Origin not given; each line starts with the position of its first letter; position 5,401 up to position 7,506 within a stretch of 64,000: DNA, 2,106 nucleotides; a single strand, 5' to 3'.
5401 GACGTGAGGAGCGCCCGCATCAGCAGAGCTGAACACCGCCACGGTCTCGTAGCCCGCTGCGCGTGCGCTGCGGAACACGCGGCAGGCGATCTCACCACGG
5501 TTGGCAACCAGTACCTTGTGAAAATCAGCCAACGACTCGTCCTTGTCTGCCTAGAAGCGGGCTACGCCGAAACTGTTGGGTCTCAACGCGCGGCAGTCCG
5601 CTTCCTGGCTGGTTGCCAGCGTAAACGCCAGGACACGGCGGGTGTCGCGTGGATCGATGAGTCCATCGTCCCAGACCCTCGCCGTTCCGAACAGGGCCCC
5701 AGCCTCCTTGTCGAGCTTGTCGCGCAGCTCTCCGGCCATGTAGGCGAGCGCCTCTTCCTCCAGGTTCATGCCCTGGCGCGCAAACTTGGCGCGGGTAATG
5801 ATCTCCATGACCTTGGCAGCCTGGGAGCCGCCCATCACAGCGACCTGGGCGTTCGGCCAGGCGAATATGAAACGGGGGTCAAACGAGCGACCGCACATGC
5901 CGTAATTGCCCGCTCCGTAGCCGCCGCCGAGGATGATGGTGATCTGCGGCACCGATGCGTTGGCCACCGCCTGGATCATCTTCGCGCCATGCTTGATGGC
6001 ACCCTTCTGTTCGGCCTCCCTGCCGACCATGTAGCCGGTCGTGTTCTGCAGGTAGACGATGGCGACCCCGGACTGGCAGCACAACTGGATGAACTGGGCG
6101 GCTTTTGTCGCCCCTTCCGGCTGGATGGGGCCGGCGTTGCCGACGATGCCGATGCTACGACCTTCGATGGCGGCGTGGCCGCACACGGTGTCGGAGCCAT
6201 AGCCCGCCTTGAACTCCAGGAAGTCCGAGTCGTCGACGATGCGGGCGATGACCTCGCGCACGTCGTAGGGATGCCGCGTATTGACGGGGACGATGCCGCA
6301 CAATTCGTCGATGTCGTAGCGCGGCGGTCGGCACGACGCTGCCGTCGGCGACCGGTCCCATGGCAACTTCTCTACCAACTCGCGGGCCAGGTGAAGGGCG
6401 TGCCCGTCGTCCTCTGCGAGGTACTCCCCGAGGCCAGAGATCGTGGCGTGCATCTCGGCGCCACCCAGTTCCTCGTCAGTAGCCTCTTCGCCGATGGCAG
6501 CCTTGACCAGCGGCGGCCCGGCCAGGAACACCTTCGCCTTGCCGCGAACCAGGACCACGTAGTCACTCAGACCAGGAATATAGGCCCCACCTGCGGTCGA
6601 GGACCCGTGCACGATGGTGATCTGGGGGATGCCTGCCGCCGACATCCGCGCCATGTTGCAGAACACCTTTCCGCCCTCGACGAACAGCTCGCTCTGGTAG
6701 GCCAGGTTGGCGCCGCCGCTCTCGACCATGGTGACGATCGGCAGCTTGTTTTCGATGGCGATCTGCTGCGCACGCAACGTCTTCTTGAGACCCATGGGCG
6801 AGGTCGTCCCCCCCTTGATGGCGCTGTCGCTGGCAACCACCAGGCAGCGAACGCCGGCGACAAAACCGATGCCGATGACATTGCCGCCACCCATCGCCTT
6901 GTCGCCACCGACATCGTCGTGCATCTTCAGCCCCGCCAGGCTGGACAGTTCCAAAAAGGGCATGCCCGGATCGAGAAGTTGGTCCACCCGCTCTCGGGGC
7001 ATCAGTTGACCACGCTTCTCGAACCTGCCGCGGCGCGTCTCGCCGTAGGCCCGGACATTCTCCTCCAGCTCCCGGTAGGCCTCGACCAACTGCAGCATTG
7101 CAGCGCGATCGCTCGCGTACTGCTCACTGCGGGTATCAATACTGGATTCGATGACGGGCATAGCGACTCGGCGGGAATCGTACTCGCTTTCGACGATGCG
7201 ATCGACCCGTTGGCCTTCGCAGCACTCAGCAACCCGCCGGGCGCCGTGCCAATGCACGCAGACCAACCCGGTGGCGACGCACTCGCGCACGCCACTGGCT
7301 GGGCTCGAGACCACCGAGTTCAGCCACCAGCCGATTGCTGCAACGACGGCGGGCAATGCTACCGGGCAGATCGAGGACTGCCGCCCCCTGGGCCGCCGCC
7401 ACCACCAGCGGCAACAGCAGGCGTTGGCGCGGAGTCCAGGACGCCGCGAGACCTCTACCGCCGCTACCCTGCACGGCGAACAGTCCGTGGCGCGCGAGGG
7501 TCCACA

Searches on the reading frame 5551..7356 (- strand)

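Call 53: search_protein_families(library=pfam, proteins=[window:5551-7356:-], max_evalue=0.00001)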
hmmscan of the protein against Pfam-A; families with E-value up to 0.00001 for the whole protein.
window:5551-7356:- (601 aa): 2 families
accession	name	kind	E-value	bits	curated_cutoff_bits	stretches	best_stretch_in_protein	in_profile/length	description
PF01039.27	Carboxyl_trans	-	3e-128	429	22.3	1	114-584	4-479/493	Carboxyl transferase domain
PF03255.19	ACCA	-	8.7e-17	61.7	23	2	181-270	124-213/310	Acetyl co-enzyme A carboxylase carboxyltransferase-like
